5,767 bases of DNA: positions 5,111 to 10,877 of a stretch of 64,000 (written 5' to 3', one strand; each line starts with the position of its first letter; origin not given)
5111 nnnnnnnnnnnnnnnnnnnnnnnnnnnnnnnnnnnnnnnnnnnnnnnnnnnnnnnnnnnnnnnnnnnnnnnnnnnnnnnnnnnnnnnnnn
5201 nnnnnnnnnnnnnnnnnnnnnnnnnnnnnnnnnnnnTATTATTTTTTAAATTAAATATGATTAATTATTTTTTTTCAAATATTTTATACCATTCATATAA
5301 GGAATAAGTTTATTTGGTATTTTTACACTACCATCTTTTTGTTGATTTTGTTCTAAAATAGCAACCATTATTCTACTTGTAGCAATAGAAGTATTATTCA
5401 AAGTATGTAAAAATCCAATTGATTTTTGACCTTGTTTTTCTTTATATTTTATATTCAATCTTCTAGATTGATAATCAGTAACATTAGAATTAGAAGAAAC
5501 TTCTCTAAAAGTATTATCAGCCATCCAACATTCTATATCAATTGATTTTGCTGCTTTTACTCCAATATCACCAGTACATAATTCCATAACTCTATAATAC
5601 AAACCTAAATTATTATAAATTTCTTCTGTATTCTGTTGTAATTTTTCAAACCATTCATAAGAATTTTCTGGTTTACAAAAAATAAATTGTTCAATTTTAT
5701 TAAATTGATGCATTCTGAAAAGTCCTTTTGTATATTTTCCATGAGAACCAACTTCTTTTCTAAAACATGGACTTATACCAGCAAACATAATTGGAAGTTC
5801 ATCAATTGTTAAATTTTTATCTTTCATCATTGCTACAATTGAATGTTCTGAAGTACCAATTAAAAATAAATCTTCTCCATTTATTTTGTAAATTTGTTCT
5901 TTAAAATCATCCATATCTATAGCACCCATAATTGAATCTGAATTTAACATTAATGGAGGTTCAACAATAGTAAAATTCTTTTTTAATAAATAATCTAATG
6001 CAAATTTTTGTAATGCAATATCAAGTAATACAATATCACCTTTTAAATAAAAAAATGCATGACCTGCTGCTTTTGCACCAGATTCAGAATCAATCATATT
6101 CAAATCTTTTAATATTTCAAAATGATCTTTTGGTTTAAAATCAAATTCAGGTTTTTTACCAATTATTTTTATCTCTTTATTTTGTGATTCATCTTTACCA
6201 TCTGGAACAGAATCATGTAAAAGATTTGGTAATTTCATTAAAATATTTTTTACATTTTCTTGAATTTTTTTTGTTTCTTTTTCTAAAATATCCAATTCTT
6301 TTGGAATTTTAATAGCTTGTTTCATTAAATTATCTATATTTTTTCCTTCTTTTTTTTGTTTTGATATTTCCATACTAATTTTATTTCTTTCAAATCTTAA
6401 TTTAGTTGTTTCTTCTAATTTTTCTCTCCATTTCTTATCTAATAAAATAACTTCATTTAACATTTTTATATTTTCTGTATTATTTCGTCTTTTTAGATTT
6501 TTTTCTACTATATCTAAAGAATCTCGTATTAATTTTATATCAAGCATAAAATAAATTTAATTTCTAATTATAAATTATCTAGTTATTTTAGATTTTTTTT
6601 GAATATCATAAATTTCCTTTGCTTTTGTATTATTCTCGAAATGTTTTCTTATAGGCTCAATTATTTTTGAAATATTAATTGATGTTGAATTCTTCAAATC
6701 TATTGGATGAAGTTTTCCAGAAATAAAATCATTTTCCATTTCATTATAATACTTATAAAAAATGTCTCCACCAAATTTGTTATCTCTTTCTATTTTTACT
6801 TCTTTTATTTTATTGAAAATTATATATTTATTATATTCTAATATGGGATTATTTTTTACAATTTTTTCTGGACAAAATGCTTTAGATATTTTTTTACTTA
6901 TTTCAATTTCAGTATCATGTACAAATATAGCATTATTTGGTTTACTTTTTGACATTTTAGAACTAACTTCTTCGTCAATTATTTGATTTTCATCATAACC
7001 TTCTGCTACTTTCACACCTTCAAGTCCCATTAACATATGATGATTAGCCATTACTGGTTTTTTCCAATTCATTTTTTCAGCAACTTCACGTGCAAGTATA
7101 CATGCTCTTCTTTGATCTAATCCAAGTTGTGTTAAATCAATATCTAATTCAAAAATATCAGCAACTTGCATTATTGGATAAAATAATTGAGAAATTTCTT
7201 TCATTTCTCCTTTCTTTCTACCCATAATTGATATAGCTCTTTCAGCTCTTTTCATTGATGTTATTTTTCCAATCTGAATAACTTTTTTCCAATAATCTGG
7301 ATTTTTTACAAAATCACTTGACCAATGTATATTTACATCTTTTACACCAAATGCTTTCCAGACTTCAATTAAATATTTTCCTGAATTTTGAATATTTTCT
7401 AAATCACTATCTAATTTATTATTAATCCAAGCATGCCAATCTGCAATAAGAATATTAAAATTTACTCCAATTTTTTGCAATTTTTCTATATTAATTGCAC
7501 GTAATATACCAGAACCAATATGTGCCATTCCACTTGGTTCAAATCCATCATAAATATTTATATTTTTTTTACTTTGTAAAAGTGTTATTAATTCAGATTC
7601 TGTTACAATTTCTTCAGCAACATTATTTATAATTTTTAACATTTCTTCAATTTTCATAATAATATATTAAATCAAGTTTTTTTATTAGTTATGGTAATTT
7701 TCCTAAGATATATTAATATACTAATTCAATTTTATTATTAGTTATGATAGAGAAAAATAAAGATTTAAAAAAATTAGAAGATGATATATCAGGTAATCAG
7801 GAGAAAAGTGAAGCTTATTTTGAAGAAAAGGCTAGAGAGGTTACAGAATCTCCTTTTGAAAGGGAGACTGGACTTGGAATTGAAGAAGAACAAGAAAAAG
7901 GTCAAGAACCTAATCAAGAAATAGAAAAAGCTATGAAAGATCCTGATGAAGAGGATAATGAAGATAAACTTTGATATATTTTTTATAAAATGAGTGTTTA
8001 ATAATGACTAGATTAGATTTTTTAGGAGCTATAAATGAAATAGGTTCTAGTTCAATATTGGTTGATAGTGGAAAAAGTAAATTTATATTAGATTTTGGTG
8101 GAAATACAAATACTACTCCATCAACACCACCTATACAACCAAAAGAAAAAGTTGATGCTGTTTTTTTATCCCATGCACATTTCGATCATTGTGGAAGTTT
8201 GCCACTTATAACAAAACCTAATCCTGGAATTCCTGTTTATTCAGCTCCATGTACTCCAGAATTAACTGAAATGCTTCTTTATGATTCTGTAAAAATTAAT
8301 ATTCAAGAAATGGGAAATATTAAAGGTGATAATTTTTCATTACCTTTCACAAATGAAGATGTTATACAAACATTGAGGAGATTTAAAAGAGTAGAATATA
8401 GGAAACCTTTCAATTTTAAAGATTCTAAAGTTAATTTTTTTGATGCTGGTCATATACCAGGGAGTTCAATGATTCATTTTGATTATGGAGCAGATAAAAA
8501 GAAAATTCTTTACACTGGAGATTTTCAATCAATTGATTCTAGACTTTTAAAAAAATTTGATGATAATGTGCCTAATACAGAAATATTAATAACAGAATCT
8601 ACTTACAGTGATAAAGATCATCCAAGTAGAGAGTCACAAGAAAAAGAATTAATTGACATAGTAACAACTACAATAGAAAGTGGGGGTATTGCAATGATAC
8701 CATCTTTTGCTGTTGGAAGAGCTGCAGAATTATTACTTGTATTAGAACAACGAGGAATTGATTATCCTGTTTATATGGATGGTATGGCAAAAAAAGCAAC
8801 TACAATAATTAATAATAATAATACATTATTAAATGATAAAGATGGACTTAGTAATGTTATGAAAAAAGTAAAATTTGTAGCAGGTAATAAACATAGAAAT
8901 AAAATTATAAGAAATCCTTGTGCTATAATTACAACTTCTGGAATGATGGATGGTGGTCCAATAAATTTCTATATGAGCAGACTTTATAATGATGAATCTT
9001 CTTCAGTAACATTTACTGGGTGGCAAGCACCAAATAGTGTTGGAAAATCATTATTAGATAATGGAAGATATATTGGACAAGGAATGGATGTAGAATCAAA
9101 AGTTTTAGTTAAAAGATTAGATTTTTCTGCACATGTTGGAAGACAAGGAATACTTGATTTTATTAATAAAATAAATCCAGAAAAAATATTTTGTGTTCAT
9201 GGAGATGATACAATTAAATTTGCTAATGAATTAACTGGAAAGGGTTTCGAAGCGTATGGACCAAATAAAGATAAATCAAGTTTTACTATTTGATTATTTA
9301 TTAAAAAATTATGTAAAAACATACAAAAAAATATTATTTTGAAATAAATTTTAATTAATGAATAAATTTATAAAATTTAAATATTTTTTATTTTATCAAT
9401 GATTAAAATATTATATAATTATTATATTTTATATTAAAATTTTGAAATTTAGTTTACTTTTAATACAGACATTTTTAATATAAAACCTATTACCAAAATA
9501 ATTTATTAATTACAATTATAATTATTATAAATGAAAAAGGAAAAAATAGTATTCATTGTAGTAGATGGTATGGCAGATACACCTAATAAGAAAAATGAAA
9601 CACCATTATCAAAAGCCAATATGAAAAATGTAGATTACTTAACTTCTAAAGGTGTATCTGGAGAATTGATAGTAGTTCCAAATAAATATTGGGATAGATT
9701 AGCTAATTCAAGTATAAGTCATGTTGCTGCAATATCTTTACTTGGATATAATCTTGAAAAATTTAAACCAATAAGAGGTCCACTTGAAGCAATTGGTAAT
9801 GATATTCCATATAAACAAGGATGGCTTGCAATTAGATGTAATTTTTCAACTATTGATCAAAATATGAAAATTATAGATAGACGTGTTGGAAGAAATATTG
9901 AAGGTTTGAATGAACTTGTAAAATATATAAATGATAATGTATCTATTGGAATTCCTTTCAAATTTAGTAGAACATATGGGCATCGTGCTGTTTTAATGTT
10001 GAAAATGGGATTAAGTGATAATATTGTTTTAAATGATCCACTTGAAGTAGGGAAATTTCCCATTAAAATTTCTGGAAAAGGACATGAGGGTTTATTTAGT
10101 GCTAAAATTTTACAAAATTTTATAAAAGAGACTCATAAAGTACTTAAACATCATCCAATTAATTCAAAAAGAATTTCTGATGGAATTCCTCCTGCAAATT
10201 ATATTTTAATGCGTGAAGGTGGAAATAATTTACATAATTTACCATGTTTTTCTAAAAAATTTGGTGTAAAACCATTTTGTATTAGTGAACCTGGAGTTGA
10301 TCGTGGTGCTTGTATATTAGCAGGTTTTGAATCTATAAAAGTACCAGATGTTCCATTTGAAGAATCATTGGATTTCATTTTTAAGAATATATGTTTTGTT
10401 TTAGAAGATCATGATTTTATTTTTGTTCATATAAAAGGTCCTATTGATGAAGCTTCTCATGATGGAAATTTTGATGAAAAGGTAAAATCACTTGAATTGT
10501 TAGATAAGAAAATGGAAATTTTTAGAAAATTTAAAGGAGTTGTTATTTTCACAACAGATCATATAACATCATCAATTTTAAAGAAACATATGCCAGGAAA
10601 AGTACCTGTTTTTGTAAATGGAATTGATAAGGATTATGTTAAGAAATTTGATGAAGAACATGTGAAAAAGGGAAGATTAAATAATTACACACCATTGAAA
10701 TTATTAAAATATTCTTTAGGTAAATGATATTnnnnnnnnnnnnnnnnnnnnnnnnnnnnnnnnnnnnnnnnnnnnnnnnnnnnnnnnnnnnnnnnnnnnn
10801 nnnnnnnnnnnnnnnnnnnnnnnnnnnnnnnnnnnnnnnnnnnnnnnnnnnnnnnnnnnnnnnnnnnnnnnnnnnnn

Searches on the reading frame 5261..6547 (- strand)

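Call 79: search_protein_families(library=pfam, proteins=[window:5261-6547:-], max_evalue=0.00001)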
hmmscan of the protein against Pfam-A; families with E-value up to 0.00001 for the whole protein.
window:5261-6547:- (428 aa): 2 families
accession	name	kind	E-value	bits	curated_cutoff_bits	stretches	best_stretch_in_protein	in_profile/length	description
PF00587.30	tRNA-synt_2b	-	4.1e-38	131.7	29.3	1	223-401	7-179/179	tRNA synthetase class II core domain (G, H, P, S and T)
PF02403.27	Seryl_tRNA_N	-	1.7e-21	76.9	28.2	1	1-109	1-107/108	Seryl-tRNA synthetase N-terminal domain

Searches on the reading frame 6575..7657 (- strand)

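Call 79: search_protein_families(library=pfam, proteins=[window:6575-7657:-], max_evalue=0.00001)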
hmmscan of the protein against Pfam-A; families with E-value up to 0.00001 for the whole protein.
window:6575-7657:- (360 aa): 1 family
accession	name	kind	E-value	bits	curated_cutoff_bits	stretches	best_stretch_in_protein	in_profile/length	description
PF00579.31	tRNA-synt_1b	-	9e-42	143.8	21.1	1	30-332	3-290/292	tRNA synthetases class I (W and Y)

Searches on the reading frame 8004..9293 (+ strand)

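Call 79: search_protein_families(library=pfam, proteins=[window:8004-9293:+], max_evalue=0.00001)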
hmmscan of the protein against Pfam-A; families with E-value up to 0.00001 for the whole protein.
window:8004-9293:+ (429 aa): 5 families
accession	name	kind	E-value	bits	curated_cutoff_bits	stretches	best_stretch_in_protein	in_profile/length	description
PF10996.14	Beta-Casp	-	3.1e-17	63.6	27.7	1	242-350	3-120/120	Beta-Casp domain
PF07521.17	RMMBL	-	4e-11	43.2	21.6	1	368-418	7-61/63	Zn-dependent metallo-hydrolase RNA specificity domain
PF00753.33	Lactamase_B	-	5.6e-11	43.2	22.7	1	14-185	5-161/196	Metallo-beta-lactamase superfamily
PF12706.13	Lactamase_B_2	-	1.2e-10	41.8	27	1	18-208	3-173/200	Beta-lactamase superfamily domain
PF16661.11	Lactamase_B_6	-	2.5e-10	40.5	27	1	24-185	6-173/193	Metallo-beta-lactamase superfamily domain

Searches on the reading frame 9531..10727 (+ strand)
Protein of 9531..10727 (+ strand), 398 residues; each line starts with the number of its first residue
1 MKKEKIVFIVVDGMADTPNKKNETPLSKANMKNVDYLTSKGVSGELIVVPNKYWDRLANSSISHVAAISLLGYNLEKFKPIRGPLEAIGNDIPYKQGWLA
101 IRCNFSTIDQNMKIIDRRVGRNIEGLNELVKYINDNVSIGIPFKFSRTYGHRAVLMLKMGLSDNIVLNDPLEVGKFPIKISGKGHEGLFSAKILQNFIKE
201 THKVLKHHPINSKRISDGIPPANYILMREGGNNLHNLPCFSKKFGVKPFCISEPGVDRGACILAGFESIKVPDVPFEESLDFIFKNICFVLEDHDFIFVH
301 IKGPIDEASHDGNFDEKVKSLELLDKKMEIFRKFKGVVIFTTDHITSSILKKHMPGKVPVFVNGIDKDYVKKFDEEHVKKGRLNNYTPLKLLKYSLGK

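Call 79: search_protein_families(library=pfam, proteins=[window:9531-10727:+], max_evalue=0.00001)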
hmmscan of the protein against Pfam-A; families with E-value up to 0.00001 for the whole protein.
window:9531-10727:+ (398 aa): 2 families
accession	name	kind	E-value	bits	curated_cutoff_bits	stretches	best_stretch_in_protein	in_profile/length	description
PF10143.14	PhosphMutase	-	2.5e-29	102.8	21.5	1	63-211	20-170/170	2,3-bisphosphoglycerate-independent phosphoglycerate mutase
PF01676.23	Metalloenzyme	-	1.8e-22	80.5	24.3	1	5-391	2-245/252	Metalloenzyme superfamily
